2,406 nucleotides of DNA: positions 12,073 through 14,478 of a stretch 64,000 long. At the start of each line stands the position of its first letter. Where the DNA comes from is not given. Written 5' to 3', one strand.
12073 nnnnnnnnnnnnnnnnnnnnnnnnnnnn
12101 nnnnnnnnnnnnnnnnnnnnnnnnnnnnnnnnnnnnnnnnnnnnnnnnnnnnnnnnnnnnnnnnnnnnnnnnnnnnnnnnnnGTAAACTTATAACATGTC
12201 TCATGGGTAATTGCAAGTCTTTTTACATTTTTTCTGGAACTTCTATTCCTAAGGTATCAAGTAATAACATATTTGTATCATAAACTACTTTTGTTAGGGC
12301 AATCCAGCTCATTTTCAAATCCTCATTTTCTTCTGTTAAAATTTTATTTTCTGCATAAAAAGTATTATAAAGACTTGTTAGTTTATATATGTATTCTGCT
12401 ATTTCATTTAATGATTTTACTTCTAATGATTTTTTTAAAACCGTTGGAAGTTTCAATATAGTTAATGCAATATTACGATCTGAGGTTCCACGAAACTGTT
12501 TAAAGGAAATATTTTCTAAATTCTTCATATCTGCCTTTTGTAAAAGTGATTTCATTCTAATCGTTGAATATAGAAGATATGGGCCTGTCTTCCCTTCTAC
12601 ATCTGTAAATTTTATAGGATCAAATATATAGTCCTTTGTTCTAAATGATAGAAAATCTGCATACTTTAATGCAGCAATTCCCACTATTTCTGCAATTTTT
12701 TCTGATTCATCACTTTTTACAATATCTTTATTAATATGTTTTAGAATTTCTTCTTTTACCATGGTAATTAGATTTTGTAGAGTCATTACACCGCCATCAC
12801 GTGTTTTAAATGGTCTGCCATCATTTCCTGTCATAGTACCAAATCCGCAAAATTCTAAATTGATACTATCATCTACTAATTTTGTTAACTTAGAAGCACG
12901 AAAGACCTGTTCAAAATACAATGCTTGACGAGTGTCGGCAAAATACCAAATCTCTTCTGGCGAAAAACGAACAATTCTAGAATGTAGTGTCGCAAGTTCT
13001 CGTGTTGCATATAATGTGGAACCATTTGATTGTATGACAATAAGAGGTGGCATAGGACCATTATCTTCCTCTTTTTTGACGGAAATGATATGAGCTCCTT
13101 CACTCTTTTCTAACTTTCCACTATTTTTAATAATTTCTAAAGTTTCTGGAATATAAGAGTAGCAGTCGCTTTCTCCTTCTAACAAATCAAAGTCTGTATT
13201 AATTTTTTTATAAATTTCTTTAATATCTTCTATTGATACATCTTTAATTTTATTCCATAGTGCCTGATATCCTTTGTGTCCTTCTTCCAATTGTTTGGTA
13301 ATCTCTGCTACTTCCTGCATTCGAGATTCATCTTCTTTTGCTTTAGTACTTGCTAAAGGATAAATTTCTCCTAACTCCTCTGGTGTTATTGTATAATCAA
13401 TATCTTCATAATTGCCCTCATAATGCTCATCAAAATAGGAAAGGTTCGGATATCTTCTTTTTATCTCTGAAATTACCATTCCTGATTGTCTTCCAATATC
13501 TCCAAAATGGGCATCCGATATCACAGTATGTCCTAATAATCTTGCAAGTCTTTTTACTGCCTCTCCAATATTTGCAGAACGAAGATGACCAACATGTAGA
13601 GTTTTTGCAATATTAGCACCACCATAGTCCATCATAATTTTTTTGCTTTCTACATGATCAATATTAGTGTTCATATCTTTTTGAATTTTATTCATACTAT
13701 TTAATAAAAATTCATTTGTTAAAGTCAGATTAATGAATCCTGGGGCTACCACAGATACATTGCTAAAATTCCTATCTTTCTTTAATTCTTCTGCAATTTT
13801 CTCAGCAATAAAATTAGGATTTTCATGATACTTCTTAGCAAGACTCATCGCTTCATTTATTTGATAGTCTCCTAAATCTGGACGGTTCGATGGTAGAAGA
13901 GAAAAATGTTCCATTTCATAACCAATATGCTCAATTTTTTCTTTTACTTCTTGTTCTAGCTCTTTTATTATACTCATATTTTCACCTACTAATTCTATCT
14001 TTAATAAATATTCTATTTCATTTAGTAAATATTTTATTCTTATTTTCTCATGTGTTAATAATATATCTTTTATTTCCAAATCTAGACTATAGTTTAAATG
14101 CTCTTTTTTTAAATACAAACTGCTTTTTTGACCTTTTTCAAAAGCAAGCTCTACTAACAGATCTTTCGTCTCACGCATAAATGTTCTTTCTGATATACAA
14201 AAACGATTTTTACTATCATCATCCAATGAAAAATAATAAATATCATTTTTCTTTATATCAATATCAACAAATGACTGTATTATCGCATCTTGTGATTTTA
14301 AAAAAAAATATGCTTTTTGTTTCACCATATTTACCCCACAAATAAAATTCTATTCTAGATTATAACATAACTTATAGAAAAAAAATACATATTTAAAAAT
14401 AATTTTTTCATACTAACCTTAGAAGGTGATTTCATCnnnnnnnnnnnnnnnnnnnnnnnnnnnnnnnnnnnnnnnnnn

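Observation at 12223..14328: DUF1934 (YwiB)-like domain fused in-frame to arginyl-tRNA synthetase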

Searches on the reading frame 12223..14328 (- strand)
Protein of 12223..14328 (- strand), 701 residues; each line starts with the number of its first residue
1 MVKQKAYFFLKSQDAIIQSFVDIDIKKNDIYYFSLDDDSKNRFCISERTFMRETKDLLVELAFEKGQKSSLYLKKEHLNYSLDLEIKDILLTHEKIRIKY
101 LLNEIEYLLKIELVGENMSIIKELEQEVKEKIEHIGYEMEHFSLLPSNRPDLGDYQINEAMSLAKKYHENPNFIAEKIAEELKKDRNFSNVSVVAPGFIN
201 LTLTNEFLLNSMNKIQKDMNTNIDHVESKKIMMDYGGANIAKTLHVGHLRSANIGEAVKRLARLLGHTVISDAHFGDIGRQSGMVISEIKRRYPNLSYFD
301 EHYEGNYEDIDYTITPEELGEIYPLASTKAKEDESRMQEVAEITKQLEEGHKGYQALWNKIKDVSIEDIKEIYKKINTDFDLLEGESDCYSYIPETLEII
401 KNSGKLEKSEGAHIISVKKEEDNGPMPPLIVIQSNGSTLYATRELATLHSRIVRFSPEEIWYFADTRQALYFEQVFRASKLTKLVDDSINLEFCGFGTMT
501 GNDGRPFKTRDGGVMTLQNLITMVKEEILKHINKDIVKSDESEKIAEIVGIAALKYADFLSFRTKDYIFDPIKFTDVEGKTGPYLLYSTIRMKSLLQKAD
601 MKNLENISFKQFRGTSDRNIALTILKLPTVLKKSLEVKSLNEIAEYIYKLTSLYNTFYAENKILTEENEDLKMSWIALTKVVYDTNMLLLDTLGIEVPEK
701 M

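Call 3: search_protein_families(library=pfam, proteins=[window:12223-14328:-], max_evalue=1)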
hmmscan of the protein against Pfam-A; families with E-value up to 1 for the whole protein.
window:12223-14328:- (701 aa): 5 families
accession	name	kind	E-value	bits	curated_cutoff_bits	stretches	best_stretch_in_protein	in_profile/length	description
PF00750.26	tRNA-synt_1d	-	2.6e-66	224.4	23.3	1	217-570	8-348/349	tRNA synthetases class I (R), catalytic domain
PF03485.21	Arg_tRNA_synt_N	-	6.7e-19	68.7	21.5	1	123-203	2-85/85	Arginyl tRNA synthetase N terminal domain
PF05746.21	DALR_1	-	8.7e-18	64.9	22.3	1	585-701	1-117/117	DALR anticodon binding domain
PF01406.26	tRNA-synt_1e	-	0.21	11.4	27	1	224-307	3-83/301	tRNA synthetases class I (C) catalytic domain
PF00170.26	bZIP_1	-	0.89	10.1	27.6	0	645-672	26-53/64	bZIP transcription factor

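Call 4: search_protein_families(library=ncbifam, proteins=[window:12223-14328:-], max_evalue=1)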
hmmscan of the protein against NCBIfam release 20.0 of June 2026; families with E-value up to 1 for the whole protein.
window:12223-14328:- (701 aa): 4 families
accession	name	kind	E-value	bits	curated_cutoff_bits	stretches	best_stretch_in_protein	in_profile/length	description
TIGR00456.1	argS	equivalog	4.4e-109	365.4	261.65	1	120-701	1-569/569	arginine--tRNA ligase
NF002446.0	PRK01611.3-3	equivalog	1.6e-54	185.3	399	2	331-701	255-636/636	arginine--tRNA ligase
NF002447.0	PRK01611.3-4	equivalog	1.5e-53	182.2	460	2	118-447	3-317/613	arginine--tRNA ligase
NF045898.1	ArgS_rel_codon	equivalog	1.6e-10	41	340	1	148-270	36-151/327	ArgS-related anticodon-binding protein NrtL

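Call 28: find_related_loci(query=window:12226-13977:-, collection=genome_contigs, flank=3000)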
Query window:12226-13977:- (584 aa) in genome_contigs; peptide patterns used: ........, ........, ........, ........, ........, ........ (x = any residue, [..] = any of these).
119 stretches matched a pattern; 9 encode a relative of the query (tblastn E <= 1e-3); 9 distinct loci.
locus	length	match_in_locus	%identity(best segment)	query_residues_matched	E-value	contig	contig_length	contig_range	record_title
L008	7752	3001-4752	71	1-584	0e+0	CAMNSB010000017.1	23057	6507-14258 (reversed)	MAG: uncultured Tenericutes bacterium isolate SRR19792995_bin.60_metawrap_v1.3_MAG genome assembly, contig: ERZ12290371_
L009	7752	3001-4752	72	1-584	0e+0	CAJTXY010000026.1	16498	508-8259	MAG TPA_asm: uncultured Bacilli bacterium isolate MGBC119817 genome assembly, contig: MGBC119817.26, whole genome shotgu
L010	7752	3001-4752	71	1-584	0e+0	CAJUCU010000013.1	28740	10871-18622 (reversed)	MAG TPA_asm: uncultured Bacilli bacterium isolate MGBC117562 genome assembly, contig: MGBC117562.13, whole genome shotgu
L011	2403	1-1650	71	35-584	0e+0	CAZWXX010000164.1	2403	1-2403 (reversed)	MAG TPA_asm: uncultured Muribaculaceae bacterium isolate SRP287540_co1_66 genome assembly, contig: NODE_48357_length_240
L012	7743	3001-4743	64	1-584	0e+0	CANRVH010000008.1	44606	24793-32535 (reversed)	MAG TPA_asm: uncultured Clostridia bacterium isolate SRR15730529_bin.44_metawrap_v1.3_MAG genome assembly, contig: NODE.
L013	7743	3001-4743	64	1-584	0e+0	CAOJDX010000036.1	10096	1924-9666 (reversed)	MAG TPA_asm: uncultured Clostridia bacterium isolate SRR15604606_bin.30_metawrap_v1.3_MAG genome assembly, contig: NODE.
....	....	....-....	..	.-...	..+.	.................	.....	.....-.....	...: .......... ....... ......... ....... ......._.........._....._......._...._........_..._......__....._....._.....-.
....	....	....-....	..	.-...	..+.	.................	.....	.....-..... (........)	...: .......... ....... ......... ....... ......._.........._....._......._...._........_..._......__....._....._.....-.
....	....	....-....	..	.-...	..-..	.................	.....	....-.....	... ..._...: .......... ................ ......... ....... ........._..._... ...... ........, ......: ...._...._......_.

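Call 36: find_homologous_proteins(query=window:12226-14328:-, max_evalue=1e-20)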
Query window:12226-14328:- (701 aa): 5852 proteins with E <= 1e-20 among 8000 candidates; the best 120 are listed.
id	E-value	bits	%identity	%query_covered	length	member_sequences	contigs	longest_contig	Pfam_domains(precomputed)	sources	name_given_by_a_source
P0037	0.0e+0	1538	99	100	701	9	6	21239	PF05746.22,PF00750.26,PF03485.22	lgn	-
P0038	0.0e+0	1092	83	83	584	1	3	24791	PF05746.22,PF00750.26,PF03485.22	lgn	-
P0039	1.5e-289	980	75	83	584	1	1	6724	PF05746.22,PF00750.26,PF03485.22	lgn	-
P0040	1.7e-286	970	73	83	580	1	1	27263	PF05746.22,PF00750.26,PF03485.22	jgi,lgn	-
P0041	4.0e-285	966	74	83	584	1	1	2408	PF05746.22,PF00750.26,PF03485.22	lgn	-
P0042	4.0e-281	953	72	83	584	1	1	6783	PF05746.22,PF00750.26,PF03485.22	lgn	-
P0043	1.2e-280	951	72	83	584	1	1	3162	PF05746.22,PF00750.26,PF03485.22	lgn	-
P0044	2.2e-280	950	72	83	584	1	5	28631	PF05746.22,PF00750.26,PF03485.22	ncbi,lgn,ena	-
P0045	3.0e-280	950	72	83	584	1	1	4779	PF05746.22,PF00750.26,PF03485.22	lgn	-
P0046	3.5e-280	950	72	83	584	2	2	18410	PF05746.22,PF00750.26,PF03485.22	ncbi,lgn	-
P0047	1.7e-279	947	72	83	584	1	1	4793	PF05746.22,PF00750.26,PF03485.22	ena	-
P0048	1.7e-279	947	72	83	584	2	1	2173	PF05746.22,PF00750.26,PF03485.22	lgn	-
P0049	3.9e-278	943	71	83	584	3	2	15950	PF05746.22,PF00750.26,PF03485.22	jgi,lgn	-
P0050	1.8e-277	941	71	83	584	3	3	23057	PF05746.22,PF00750.26,PF03485.22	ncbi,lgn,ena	-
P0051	8.2e-277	938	71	83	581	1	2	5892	PF05746.22,PF00750.26,PF03485.22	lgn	-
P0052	4.0e-276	936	71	83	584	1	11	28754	PF05746.22,PF00750.26,PF03485.22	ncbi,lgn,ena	-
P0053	4.9e-276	936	71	83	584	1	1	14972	PF05746.22,PF00750.26,PF03485.22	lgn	-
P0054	9.3e-276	935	71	83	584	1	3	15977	PF05746.22,PF00750.26,PF03485.22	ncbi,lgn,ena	-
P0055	8.1e-272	922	70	83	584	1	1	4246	PF05746.22,PF00750.26,PF03485.22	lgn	-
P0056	1.5e-271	921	70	83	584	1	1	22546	PF05746.22,PF00750.26,PF03485.22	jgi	-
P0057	1.7e-270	917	70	83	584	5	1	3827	PF05746.22,PF00750.26,PF03485.22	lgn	-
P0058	6.0e-258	876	73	76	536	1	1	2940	PF05746.22,PF00750.26,PF03485.22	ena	-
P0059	3.6e-249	847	63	83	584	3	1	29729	PF05746.22,PF00750.26,PF03485.22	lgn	-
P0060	5.2e-246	837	65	83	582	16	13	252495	PF05746.22,PF00750.26,PF03485.22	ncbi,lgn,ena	-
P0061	2.3e-245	834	65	83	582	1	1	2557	PF05746.22,PF00750.26,PF03485.22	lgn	-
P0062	3.1e-245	834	65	83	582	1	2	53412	PF05746.22,PF00750.26,PF03485.22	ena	-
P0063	3.6e-244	831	64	83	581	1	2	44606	PF05746.22,PF00750.26,PF03485.22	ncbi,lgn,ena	-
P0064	6.3e-244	830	64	83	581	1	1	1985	PF05746.22,PF00750.26,PF03485.22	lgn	-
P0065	1.8e-243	828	64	83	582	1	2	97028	PF05746.22,PF00750.26,PF03485.22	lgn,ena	-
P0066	2.2e-243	828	64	83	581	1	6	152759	PF05746.22,PF00750.26,PF03485.22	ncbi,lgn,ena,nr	ncbi:MAG: arginine--tRNA ligase [Bacilli bacterium]|nr:arginine--tRNA ligase [Bacilli bacterium]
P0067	3.2e-243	827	64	83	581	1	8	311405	PF05746.22,PF00750.26,PF03485.22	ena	-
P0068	4.3e-243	827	64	83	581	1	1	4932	PF05746.22,PF00750.26,PF03485.22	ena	-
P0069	5.8e-243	827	64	83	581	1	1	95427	PF05746.22,PF00750.26,PF03485.22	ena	-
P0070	6.5e-243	826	64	83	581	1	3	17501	PF05746.22,PF00750.26,PF03485.22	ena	-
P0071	7.3e-243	826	63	83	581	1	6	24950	PF05746.22,PF00750.26,PF03485.22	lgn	-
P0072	2.3e-242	825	63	83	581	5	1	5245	PF05746.22,PF00750.26,PF03485.22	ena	-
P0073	4.1e-242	824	63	83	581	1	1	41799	PF05746.22,PF00750.26,PF03485.22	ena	-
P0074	1.5e-241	822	64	83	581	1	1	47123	PF05746.22,PF00750.26,PF03485.22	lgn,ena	-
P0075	1.7e-241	822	63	83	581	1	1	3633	PF05746.22,PF00750.26,PF03485.22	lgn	-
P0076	1.8e-241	822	64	83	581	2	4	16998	PF05746.22,PF00750.26,PF03485.22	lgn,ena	-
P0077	6.3e-241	820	63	83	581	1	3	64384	PF05746.22,PF00750.26,PF03485.22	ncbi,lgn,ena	-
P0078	1.3e-240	819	63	83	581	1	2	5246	PF05746.22,PF00750.26,PF03485.22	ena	-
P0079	1.7e-240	818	64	83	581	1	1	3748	PF05746.22,PF00750.26,PF03485.22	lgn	-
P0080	1.9e-240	818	62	83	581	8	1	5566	PF05746.22,PF00750.26,PF03485.22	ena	-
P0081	2.5e-240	818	63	83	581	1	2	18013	PF05746.22,PF00750.26,PF03485.22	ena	-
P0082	3.4e-240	817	64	83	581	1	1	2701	PF05746.22,PF00750.26,PF03485.22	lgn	-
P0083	4.2e-240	817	64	83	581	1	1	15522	PF05746.22,PF00750.26,PF03485.22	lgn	-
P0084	4.8e-240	817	63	83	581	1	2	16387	PF05746.22,PF00750.26,PF03485.22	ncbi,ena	-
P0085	1.5e-239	815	63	83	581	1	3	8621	PF05746.22,PF00750.26,PF03485.22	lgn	-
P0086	4.0e-239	814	63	83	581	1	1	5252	PF05746.22,PF00750.26,PF03485.22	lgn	-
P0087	4.5e-239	814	63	83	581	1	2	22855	PF05746.22,PF00750.26,PF03485.22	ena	-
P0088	7.2e-239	813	61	83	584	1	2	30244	PF05746.22,PF00750.26,PF03485.22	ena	-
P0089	1.6e-238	812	63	83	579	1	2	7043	PF05746.22,PF00750.26,PF03485.22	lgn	-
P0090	1.7e-238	812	63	83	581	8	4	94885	PF05746.22,PF00750.26,PF03485.22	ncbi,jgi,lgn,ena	-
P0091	9.7e-238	809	63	83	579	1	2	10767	PF05746.22,PF00750.26,PF03485.22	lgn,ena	-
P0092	1.6e-237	809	61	83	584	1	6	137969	PF05746.22,PF00750.26,PF03485.22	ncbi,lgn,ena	-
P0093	1.6e-237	809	61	83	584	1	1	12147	PF05746.22,PF00750.26,PF03485.22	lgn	-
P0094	2.1e-237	808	63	83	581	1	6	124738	PF05746.22,PF00750.26,PF03485.22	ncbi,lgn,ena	-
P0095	3.7e-237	807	61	83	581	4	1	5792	PF05746.22,PF00750.26,PF03485.22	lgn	-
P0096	5.0e-237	807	62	83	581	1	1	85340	PF05746.22,PF00750.26,PF03485.22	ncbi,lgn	-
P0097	8.1e-237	806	62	83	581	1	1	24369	PF05746.22,PF00750.26,PF03485.22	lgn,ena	-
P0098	9.3e-237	806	63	83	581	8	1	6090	PF05746.22,PF00750.26,PF03485.22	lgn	-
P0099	1.1e-236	806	63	83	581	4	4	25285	PF05746.22,PF00750.26,PF03485.22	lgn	-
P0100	1.2e-236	806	62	83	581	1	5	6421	PF05746.22,PF00750.26,PF03485.22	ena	-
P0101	1.5e-236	805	62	83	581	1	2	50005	PF05746.22,PF00750.26,PF03485.22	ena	-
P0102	9.5e-236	803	62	83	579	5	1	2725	PF05746.22,PF00750.26,PF03485.22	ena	-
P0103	3.7e-235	801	63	83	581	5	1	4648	PF05746.22,PF00750.26,PF03485.22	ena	-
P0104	8.4e-235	800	64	83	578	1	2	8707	PF05746.22,PF00750.26,PF03485.22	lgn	-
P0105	8.7e-235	800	64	83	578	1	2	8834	PF05746.22,PF00750.26,PF03485.22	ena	-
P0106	1.0e-234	799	62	83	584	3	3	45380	PF05746.22,PF00750.26,PF03485.22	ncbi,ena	-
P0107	2.6e-234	798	62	83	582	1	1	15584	PF05746.22,PF00750.26,PF03485.22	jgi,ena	-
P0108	3.0e-234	798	61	83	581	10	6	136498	PF05746.22,PF00750.26,PF03485.22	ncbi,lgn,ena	-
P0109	2.1e-233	795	64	79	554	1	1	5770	PF05746.22,PF00750.26,PF03485.22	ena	-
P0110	2.2e-233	795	62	83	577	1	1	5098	PF05746.22,PF00750.26,PF03485.22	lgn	-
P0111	4.2e-233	794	62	83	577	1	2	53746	PF05746.22,PF00750.26,PF03485.22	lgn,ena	-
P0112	1.1e-232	793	61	83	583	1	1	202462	PF05746.22,PF00750.26,PF03485.22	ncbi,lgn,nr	ncbi:MAG: arginine--tRNA ligase [Bacilli bacterium]|nr:arginine--tRNA ligase [Bacilli bacterium]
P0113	1.5e-232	792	62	83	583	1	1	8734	PF05746.22,PF00750.26,PF03485.22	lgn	-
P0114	1.5e-232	792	62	83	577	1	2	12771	PF05746.22,PF00750.26,PF03485.22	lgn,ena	-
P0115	1.8e-232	792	62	83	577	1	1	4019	PF05746.22,PF00750.26,PF03485.22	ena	-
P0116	1.9e-232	792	61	83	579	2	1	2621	PF05746.22,PF00750.26,PF03485.22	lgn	-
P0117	2.3e-232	792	62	83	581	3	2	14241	PF05746.22,PF00750.26,PF03485.22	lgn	-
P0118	2.6e-232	791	61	83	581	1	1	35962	PF05746.22,PF00750.26,PF03485.22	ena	-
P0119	3.1e-232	791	62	83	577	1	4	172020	PF05746.22,PF00750.26,PF03485.22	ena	-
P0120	3.5e-232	791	62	83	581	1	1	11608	PF05746.22,PF00750.26,PF03485.22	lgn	-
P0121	4.3e-232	791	61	83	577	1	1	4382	PF05746.22,PF00750.26,PF03485.22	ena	-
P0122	5.7e-232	790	62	83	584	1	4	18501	PF05746.22,PF00750.26,PF03485.22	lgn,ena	-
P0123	1.1e-231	789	62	83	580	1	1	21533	PF05746.22,PF00750.26,PF03485.22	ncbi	-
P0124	1.4e-231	789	62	83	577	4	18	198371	PF05746.22,PF00750.26,PF03485.22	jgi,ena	-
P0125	4.4e-231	787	62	83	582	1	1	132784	PF05746.22,PF00750.26,PF03485.22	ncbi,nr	ncbi:MAG: arginine--tRNA ligase [Firmicutes bacterium]|nr:arginine--tRNA ligase [Bacillota bacterium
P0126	5.6e-231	787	62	83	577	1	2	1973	PF05746.22,PF00750.26,PF03485.22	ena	-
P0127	9.1e-231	786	61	83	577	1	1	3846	PF05746.22,PF00750.26,PF03485.22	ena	-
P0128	9.7e-231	786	61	84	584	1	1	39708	PF05746.22,PF00750.26,PF03485.22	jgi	-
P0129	1.2e-230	786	61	83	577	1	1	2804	PF05746.22,PF00750.26,PF03485.22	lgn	-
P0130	1.3e-230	786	62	83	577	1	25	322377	PF05746.22,PF00750.26,PF03485.22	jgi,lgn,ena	-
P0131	1.5e-230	786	61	83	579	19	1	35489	PF05746.22,PF00750.26,PF03485.22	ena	-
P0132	2.5e-230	785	61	83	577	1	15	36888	PF05746.22,PF00750.26,PF03485.22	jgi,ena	-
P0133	3.4e-230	784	61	83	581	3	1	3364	PF05746.22,PF00750.26,PF03485.22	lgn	-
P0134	3.6e-230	784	62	83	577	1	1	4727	PF05746.22,PF00750.26,PF03485.22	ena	-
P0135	4.7e-230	784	61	83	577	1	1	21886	PF05746.22,PF00750.26,PF03485.22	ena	-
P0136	6.3e-230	783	61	83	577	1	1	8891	PF05746.22,PF00750.26,PF03485.22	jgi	-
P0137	6.3e-230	783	62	83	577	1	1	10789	PF05746.22,PF00750.26,PF03485.22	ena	-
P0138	6.5e-230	783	61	83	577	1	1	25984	PF05746.22,PF00750.26,PF03485.22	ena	-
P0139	8.1e-230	783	61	83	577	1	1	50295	PF05746.22,PF00750.26,PF03485.22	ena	-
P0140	9.3e-230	783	61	83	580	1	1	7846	PF05746.22,PF00750.26,PF03485.22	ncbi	-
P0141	9.4e-230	783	62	83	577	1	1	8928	PF05746.22,PF00750.26,PF03485.22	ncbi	-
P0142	1.1e-229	783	61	83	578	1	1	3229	PF05746.22,PF00750.26,PF03485.22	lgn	-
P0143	1.3e-229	782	62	83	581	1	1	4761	PF05746.22,PF00750.26,PF03485.22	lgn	-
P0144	3.3e-229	781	61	83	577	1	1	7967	PF05746.22,PF00750.26,PF03485.22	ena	-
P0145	3.4e-229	781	61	83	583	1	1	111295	PF05746.22,PF00750.26,PF03485.22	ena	-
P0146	3.5e-229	781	61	83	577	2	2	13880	PF05746.22,PF00750.26,PF03485.22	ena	-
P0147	3.8e-229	781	61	83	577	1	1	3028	PF05746.22,PF00750.26,PF03485.22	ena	-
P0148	4.8e-229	781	61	83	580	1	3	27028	PF05746.22,PF00750.26,PF03485.22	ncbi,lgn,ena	-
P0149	6.7e-229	780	61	83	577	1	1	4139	PF05746.22,PF00750.26,PF03485.22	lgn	-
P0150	8.0e-229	780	61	83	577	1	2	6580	PF05746.22,PF00750.26,PF03485.22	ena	-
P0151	8.7e-229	780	61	83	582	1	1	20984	PF05746.22,PF00750.26,PF03485.22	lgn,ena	-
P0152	9.6e-229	780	61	83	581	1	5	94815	PF05746.22,PF00750.26,PF03485.22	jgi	-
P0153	1.0e-228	779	62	83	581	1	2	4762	PF05746.22,PF00750.26,PF03485.22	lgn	-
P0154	1.3e-228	779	61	83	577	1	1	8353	PF05746.22,PF00750.26,PF03485.22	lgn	-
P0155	1.4e-228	779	60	83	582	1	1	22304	PF05746.22,PF00750.26,PF03485.22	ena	-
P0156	2.2e-228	778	62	81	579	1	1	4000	PF05746.22,PF00750.26,PF03485.22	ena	-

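Call 37: find_encoding_contigs(protein=P0037, flank=3000, max_places=10)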
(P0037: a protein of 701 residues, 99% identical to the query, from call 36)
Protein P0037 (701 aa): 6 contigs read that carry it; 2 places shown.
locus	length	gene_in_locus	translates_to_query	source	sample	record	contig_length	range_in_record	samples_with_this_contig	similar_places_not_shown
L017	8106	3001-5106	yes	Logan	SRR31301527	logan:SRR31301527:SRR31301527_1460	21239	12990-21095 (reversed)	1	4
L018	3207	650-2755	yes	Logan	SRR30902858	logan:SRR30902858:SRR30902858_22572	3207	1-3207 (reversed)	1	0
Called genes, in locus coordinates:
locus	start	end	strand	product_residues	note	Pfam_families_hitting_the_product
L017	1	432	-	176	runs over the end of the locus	PF04011:LemA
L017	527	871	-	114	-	PF09671:Spore_GerQ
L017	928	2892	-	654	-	PF00912:Transgly, PF00905:Transpeptidase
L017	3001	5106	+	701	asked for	PF03485:Arg_tRNA_synt_N, PF00750:tRNA-synt_1d, PF05746:DALR_1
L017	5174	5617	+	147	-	-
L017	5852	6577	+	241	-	-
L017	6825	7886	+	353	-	PF03462:PCRF, PF00472:RF-1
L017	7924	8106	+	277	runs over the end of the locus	PF17827:PrmC_N (weak), PF07669:Eco57I (weak), PF03602:Cons_hypoth95 (weak), PF05175:MTS, PF06325:PrmA, PF10294:Methyltransf_16 (weak), PF13649:Methyltransf_25, PF13847:Methyltransf_31, +1 more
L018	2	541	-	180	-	?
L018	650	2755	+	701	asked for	PF03485:Arg_tRNA_synt_N, PF00750:tRNA-synt_1d, PF05746:DALR_1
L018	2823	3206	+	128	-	?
